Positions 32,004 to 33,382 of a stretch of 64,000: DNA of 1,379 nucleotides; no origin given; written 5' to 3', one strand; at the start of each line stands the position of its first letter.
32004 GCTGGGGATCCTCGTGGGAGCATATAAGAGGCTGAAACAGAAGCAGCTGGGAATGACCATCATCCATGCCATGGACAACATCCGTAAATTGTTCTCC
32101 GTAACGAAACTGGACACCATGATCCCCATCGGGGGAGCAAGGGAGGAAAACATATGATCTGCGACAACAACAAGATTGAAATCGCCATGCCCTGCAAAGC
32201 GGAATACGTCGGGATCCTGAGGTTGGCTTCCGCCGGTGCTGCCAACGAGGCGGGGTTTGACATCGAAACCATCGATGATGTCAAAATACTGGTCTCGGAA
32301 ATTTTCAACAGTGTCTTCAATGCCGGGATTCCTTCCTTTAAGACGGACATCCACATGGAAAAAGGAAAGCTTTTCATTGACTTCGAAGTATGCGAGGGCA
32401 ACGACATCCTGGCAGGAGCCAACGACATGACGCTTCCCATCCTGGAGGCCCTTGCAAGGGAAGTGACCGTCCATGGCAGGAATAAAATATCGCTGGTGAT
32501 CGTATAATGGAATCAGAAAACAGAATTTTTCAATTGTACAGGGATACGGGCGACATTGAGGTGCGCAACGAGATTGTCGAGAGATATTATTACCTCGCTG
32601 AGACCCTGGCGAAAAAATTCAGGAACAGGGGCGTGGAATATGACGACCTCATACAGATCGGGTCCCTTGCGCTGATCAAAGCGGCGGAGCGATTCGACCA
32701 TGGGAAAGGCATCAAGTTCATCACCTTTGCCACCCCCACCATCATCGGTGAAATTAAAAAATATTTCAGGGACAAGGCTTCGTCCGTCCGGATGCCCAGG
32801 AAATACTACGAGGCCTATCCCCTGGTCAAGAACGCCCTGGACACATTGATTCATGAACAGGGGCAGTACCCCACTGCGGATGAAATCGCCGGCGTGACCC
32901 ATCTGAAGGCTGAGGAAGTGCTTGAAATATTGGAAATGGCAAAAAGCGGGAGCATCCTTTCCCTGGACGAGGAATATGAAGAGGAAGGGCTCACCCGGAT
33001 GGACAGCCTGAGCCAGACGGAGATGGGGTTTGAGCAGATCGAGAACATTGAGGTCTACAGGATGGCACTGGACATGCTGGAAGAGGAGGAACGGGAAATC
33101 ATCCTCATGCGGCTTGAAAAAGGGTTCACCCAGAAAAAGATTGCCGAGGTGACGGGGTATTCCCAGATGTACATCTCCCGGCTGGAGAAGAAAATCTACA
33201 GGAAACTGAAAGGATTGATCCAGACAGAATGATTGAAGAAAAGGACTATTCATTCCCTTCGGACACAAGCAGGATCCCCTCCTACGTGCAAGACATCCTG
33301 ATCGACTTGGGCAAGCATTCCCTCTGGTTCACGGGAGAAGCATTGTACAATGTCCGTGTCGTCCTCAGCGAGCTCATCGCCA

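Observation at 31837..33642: Four-gene partner-switching module with a degenerate pseudokinase anti-sigma between the antagonist and the sigma factor, plus a second canonical anti-sigma kinase after sigma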

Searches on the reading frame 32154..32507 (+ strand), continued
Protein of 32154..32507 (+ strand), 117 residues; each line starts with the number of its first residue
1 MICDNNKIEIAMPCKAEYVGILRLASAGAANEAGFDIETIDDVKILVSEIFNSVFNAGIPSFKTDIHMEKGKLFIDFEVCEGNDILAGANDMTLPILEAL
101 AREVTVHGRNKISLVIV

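Call 39: fold_search(model_id=the predicted structure, library=pdb)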
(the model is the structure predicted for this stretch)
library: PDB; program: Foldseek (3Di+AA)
matches with E <= 10: 489; with E <= 0.001: 21
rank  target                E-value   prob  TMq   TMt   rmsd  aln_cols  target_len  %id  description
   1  6m37_C                1.2e-08  1.00  0.74  0.75   4.0       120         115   27  The crystal structure of B. subtilis RsbV/RsbW complex in the hexagonal crystal form (released 2020-07-15)
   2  6m36_G                1.2e-08  1.00  0.78  0.88   2.0       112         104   25  The crystal structure of B. subtilis RsbV/RsbW complex in the monoclinic crystal form (released 2020-07-15)
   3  6m37_A                2.3e-08  1.00  0.74  0.76   2.7       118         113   24  The crystal structure of B. subtilis RsbV/RsbW complex in the hexagonal crystal form (released 2020-07-15)
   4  6m36_A                4.3e-08  1.00  0.74  0.83   2.5       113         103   27  The crystal structure of B. subtilis RsbV/RsbW complex in the monoclinic crystal form (released 2020-07-15)
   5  6m36_C                4.6e-08  1.00  0.75  0.83   2.3       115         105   24  The crystal structure of B. subtilis RsbV/RsbW complex in the monoclinic crystal form (released 2020-07-15)
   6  6m36_E                7.2e-08  1.00  0.75  0.87   2.6       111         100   24  The crystal structure of B. subtilis RsbV/RsbW complex in the monoclinic crystal form (released 2020-07-15)
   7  8ih8_D                1.1e-07  1.00  0.78  0.71   3.0       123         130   18  anti-sigmaF factor and Anti-sigmaF factor antagonist complex(usfx-RsfB) (released 2024-02-28)
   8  6m36_I                1.4e-07  1.00  0.78  0.87   2.0       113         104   25  The crystal structure of B. subtilis RsbV/RsbW complex in the monoclinic crystal form (released 2020-07-15)
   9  8ih8_C                2.2e-07  1.00  0.78  0.71   3.1       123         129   18  anti-sigmaF factor and Anti-sigmaF factor antagonist complex(usfx-RsfB) (released 2024-02-28)
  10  8jzt_D                2.8e-07  1.00  0.76  0.70   3.1       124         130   18  The sigF and anti-sigma factor complex (released 2024-10-16)
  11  8jzt_B                2.8e-07  1.00  0.75  0.68   3.2       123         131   18  The sigF and anti-sigma factor complex (released 2024-10-16)
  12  6m36_O                3.2e-07  1.00  0.72  0.85   2.4       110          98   28  The crystal structure of B. subtilis RsbV/RsbW complex in the monoclinic crystal form (released 2020-07-15)
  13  1tid_A                5.0e-07  1.00  0.76  0.66   4.3       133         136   14  Crystal Structures of the ADP and ATP bound forms of the Bacillus Anti-sigma factor SpoIIAB in complex with the Anti-a (released 2004-06-15)
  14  1th8_A                1.2e-06  1.00  0.74  0.66   4.5       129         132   16  Crystal Structures of the ADP and ATP bound forms of the Bacillus Anti-sigma factor SpoIIAB in complex with the Anti-a (released 2004-06-15)
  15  1tid_C                1.3e-06  1.00  0.75  0.66   4.6       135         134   14  Crystal Structures of the ADP and ATP bound forms of the Bacillus Anti-sigma factor SpoIIAB in complex with the Anti-a (released 2004-06-15)
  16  8jzt_F                2.7e-06  1.00  0.74  0.66   3.4       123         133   17  The sigF and anti-sigma factor complex (released 2024-10-16)
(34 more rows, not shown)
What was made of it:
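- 32154..32507 (+): SHORT: 117-aa lid-less, kinase-dead RsbW-type protein; proposed sigma-sequestering and STAS-binding anti-sigma factor. The best Foldseek hits are RsbW 6m36/6m37, UsfX 8ih8/8jzt and SpoIIAB (call 39).
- On RsbW/SpoIIAB-type anti-sigma factor serine kinases (Pfam HATPase_c_2, GHKL fold): the 117-aa protein SHORT: Foldseek top hits are RsbW 6m36/6m37 (E 1e-8; TM 0.72-0.78 normalised to the query, 0.75-0.88 to the target), UsfX and SpoIIAB (call 39).
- Closest known: Mycobacterium smegmatis SigF partner-switching system: RsbW1. Same: UsfX is among the best structural matches of SHORT (call 39).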

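Call 44: find_related_loci(query=A3, collection=metagenome_contigs, flank=3500)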
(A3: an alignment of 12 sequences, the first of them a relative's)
Query A3 (130 aa) in metagenome_contigs; peptide patterns used: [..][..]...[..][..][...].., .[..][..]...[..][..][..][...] (x = any residue, [..] = any of these).
553 stretches matched a pattern; 457 encode a relative of the query (tblastn E <= 1e-3); the best 80 are kept; 80 distinct loci.
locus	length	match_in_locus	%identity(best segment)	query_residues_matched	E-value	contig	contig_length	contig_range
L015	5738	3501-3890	99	1-130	2e-81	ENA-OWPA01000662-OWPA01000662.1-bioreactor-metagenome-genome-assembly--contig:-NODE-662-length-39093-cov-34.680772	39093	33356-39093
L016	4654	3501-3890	90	1-130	6e-74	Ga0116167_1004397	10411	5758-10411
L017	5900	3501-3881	73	1-127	6e-60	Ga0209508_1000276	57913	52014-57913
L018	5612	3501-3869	75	5-127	2e-59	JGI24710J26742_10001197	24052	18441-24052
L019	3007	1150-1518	70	5-127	7e-56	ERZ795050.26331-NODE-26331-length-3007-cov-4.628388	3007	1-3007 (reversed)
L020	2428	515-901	69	1-129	1e-55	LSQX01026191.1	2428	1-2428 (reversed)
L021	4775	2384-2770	69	1-129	1e-52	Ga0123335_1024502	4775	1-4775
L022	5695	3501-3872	68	6-129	9e-51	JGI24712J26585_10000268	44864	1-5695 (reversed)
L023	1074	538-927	60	1-130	5e-53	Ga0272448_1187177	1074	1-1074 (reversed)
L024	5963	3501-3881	66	1-127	9e-50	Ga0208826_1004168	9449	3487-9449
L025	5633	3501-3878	65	1-127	2e-49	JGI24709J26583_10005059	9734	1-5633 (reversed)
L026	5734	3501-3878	67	1-127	2e-49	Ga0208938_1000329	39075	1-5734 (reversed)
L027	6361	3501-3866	68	6-127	6e-49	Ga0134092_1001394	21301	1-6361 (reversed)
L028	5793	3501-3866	66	6-127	3e-48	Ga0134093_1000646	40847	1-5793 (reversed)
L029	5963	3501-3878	65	1-127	5e-48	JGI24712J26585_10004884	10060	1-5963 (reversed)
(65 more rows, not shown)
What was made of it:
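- Tried and rejected: I repeated it with a closer 12-sequence alignment (call 44).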

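Call 59: find_encoding_contigs(protein=P0188, flank=4000, max_places=1)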
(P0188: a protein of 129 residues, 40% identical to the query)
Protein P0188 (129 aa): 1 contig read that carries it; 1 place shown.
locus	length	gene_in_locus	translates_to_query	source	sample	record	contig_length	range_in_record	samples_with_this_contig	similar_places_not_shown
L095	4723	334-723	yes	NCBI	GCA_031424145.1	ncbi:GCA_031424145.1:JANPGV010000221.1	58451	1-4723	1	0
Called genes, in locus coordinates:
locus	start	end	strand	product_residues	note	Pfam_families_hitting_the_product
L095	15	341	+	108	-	PF01740:STAS, PF13466:STAS_2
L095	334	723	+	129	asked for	PF13581:HATPase_c_2 (weak)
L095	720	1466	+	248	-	PF04542:Sigma70_r2, PF04539:Sigma70_r3, PF08281:Sigma70_r4_2, PF04545:Sigma70_r4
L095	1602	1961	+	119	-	-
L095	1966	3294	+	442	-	PF00206:Lyase_1, PF10415:FumaraseC_C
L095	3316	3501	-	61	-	PF07228:SpoIIE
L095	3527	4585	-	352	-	PF07228:SpoIIE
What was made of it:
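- In actinobacterial relatives the module is STAS-short-sigma with no adjacent KIN (call 59). Actinobacterial relatives lack an adjacent KIN (call 59).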

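Call 60: find_encoding_contigs(protein=P0163, flank=4000, max_places=1)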
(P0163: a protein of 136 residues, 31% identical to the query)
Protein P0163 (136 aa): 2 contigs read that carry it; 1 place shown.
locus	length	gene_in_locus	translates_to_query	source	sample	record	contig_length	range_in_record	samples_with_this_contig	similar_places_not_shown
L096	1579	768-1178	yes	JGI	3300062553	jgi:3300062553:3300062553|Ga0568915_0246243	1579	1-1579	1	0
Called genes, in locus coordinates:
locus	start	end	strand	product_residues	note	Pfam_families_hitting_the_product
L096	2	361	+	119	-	?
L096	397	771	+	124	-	PF01740:STAS, PF13466:STAS_2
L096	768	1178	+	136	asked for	PF13581:HATPase_c_2, PF02518:HATPase_c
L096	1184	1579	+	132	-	?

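Call 83: search_protein_families(library=pfam, proteins=[L007:7517-7894:+, L006:4346-5158:+, L095:1602-1961:+, L014:5674-5988:+, L014:6001-6393:+, L014:7321-7755:+], max_evalue=0.01)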
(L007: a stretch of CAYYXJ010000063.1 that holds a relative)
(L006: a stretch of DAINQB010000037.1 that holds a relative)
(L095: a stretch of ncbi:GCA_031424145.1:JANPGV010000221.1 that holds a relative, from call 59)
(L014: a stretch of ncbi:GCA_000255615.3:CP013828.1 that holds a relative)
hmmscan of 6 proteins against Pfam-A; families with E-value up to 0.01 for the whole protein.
L007:7517-7894:+ (125 aa): 2 families
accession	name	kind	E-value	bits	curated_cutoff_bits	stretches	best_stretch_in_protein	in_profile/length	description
PF01880.24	Desulfoferrodox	-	6.3e-19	68.8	22.2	1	42-124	2-96/98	Desulfoferrodoxin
PF06397.17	Desulfoferrod_N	-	2e-15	56.6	23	1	4-37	3-36/36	Desulfoferrodoxin, N-terminal domain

L006:4346-5158:+ (270 aa): 4 families
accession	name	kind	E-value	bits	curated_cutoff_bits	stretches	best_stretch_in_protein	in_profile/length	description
PF01880.24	Desulfoferrodox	-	2.9e-19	69.9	22.2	1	187-269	2-96/98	Desulfoferrodoxin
PF13581.12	HATPase_c_2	-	1.3e-14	54.7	27.4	1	39-133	25-124/127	Histidine kinase-like ATPase domain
PF06397.17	Desulfoferrod_N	-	1.5e-14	53.8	23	1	149-182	3-36/36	Desulfoferrodoxin, N-terminal domain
PF02518.31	HATPase_c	-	6.2e-07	30.3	26.4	1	45-133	5-104/111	Histidine kinase-, DNA gyrase B-, and HSP90-like ATPase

L095:1602-1961:+ (119 aa): 0 families

L014:5674-5988:+ (104 aa): 2 families
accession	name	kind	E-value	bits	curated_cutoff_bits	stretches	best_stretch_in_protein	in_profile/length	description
PF01740.26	STAS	-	8.8e-19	67.7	22.6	1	12-101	7-97/106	STAS domain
PF13466.11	STAS_2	-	6.9e-11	42.6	29.2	1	18-98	1-80/80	STAS domain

L014:6001-6393:+ (130 aa): 1 family
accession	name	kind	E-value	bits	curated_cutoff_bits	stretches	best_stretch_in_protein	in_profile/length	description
PF13581.12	HATPase_c_2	-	9.7e-09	35.8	27.4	1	13-122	2-125/127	Histidine kinase-like ATPase domain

L014:7321-7755:+ (144 aa): 3 families
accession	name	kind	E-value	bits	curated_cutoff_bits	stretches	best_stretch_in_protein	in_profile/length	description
PF13581.12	HATPase_c_2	-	3.6e-18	66.2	27.4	1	22-139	12-125/127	Histidine kinase-like ATPase domain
PF02518.31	HATPase_c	-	7e-08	33.3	26.4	1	43-130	6-93/111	Histidine kinase-, DNA gyrase B-, and HSP90-like ATPase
PF14501.12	HATPase_c_5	-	0.0027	18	22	1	41-127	4-81/102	GHKL domain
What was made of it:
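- On RsbW/SpoIIAB-type anti-sigma factor serine kinases: SHORT: The C. thermocellum orthologue does pass Pfam, with 35.8 bits (call 83).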

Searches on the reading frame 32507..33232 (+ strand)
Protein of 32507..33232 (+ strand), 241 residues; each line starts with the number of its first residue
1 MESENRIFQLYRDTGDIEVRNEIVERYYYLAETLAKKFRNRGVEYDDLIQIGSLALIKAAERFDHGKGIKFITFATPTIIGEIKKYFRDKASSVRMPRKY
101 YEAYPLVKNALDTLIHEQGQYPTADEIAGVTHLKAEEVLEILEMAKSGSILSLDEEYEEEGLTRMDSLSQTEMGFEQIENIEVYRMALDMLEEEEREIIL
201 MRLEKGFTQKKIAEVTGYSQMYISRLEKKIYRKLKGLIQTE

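Call 3: search_protein_families(library=pfam, proteins=[window:32507-33232:+], max_evalue=1)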
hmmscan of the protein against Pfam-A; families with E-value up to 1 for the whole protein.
window:32507-33232:+ (241 aa): 15 families
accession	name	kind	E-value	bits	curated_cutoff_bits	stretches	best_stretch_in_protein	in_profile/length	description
PF04542.20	Sigma70_r2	-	1e-16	60.9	24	1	23-91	1-69/71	Sigma-70 region 2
PF04545.22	Sigma70_r4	-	1.5e-11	44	24.1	1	187-235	1-49/50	Sigma-70, region 4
PF04539.22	Sigma70_r3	-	6.2e-07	29.9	25.3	1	106-161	5-60/78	Sigma-70 region 3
PF08281.18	Sigma70_r4_2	-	1.1e-06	28.6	25.7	1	184-218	4-38/54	Sigma-70, region 4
PF01381.28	HTH_3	-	2.7e-06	27.7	23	1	201-231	4-33/55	Helix-turn-helix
PF13384.12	HTH_23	-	0.0015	18.7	24.6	1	192-232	3-42/50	Homeodomain-like domain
PF13560.12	HTH_31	-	0.0038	17.9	27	1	201-228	9-36/64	Helix-turn-helix domain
PF13413.12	HTH_25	-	0.01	16.1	24.6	1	202-236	6-40/62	Helix-turn-helix domain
PF16509.11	KORA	-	0.013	16.1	26.7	1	185-232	10-56/84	TrfB plasmid transcriptional repressor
PF13936.12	HTH_38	-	0.014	15.5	27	1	191-225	5-39/44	Helix-turn-helix domain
PF21267.3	UBAP-1_UBA2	-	0.041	14.1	27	0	172-185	10-23/39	Ubiquitin-associated protein 1, UBA2 domain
PF08478.15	POTRA_1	-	0.043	14.6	23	1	126-164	7-45/69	POTRA domain, FtsQ-type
PF24034.1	DUF7343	-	0.044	14.1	27.6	1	191-226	2-38/62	Domain of unknown function (DUF7343)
PF12844.13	HTH_19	-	0.065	13.6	30.2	1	201-229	7-35/64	Helix-turn-helix domain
PF24409.1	wHTH-PRTase_assc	-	0.1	13.1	27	0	123-152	13-42/83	wHTH-PRTase associated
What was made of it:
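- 32507..33232 (+): Group-3 sigma factor of the SigB/SigF/SigG family (241 aa). Sigma70 regions 2, 3 and 4 are present (call 3).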

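Call 4: search_protein_families(library=ncbifam, proteins=[window:32507-33232:+], max_evalue=1)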
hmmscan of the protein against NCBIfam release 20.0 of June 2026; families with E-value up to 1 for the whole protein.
window:32507-33232:+ (241 aa): 84 families (the best 25 are shown)
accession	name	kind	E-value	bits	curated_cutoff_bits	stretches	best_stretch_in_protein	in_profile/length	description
TIGR02980.1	SigBFG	subfamily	1.4e-63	214.6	234.35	1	18-236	3-224/227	SigB/SigF/SigG family RNA polymerase sigma factor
NF005514.0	PRK07122.1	subfamily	4.7e-51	173.5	372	1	19-235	41-260/264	RNA polymerase sigma factor SigF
TIGR02941.1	Sigma_B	equivalog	8.7e-50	169.5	315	1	12-238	23-253/255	RNA polymerase sigma factor SigB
NF004052.0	PRK05572.1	subfamily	2.5e-45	155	311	1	13-238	27-250/252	SigF/SigG family RNA polymerase sporulation sigma factor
TIGR02885.1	spore_sigF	equivalog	1.1e-44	153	321.45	1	14-235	7-228/231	RNA polymerase sporulation sigma factor SigF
NF005644.0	PRK07408.1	subfamily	3.3e-42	144.9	261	1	5-240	14-255/258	RNA polymerase sigma factor SigF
NF006071.0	PRK08215.1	equivalog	4e-38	131.5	372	1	6-238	26-257/258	RNA polymerase sporulation sigma factor SigG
TIGR02850.1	spore_sigG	equivalog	1.8e-35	122.6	457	1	12-235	28-251/254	RNA polymerase sporulation sigma factor SigG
TIGR02937.1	sigma70-ECF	superfamily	5.2e-30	104.2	42.9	1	20-235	3-162/165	sigma-70 family RNA polymerase sigma factor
TIGR02479.1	FliA_WhiG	subfamily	4.3e-29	101.8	189.6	1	24-236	2-221/224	FliA/WhiG family RNA polymerase sigma factor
NF041931.2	MzaA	equivalog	1.2e-27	97.1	800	1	18-203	475-666/726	MZA anti-phage system associated sigma-70 family RNA polymerase sigma factor MzaA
TIGR02393.1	RpoD_Cterm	equivalog_domain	3.3e-27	95.6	354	1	20-236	2-226/238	RNA polymerase sigma factor RpoD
NF006158.0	PRK08301.1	equivalog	1.9e-25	89.7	339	2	4-91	46-132/241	RNA polymerase sporulation sigma factor SigE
TIGR02835.1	spore_sigmaE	equivalog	4e-25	88.6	348.6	2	4-98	39-131/234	RNA polymerase sporulation sigma factor SigE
NF005643.0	PRK07406.1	equivalog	8.8e-25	87.6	500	1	20-142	162-284/397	RNA polymerase sigma factor RpoD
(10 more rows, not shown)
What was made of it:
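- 32507..33232 (+): TIGR02980 scores 214.6 bits (cut-off 234.35), and TIGR02941 SigB 169.5 bits (call 4).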
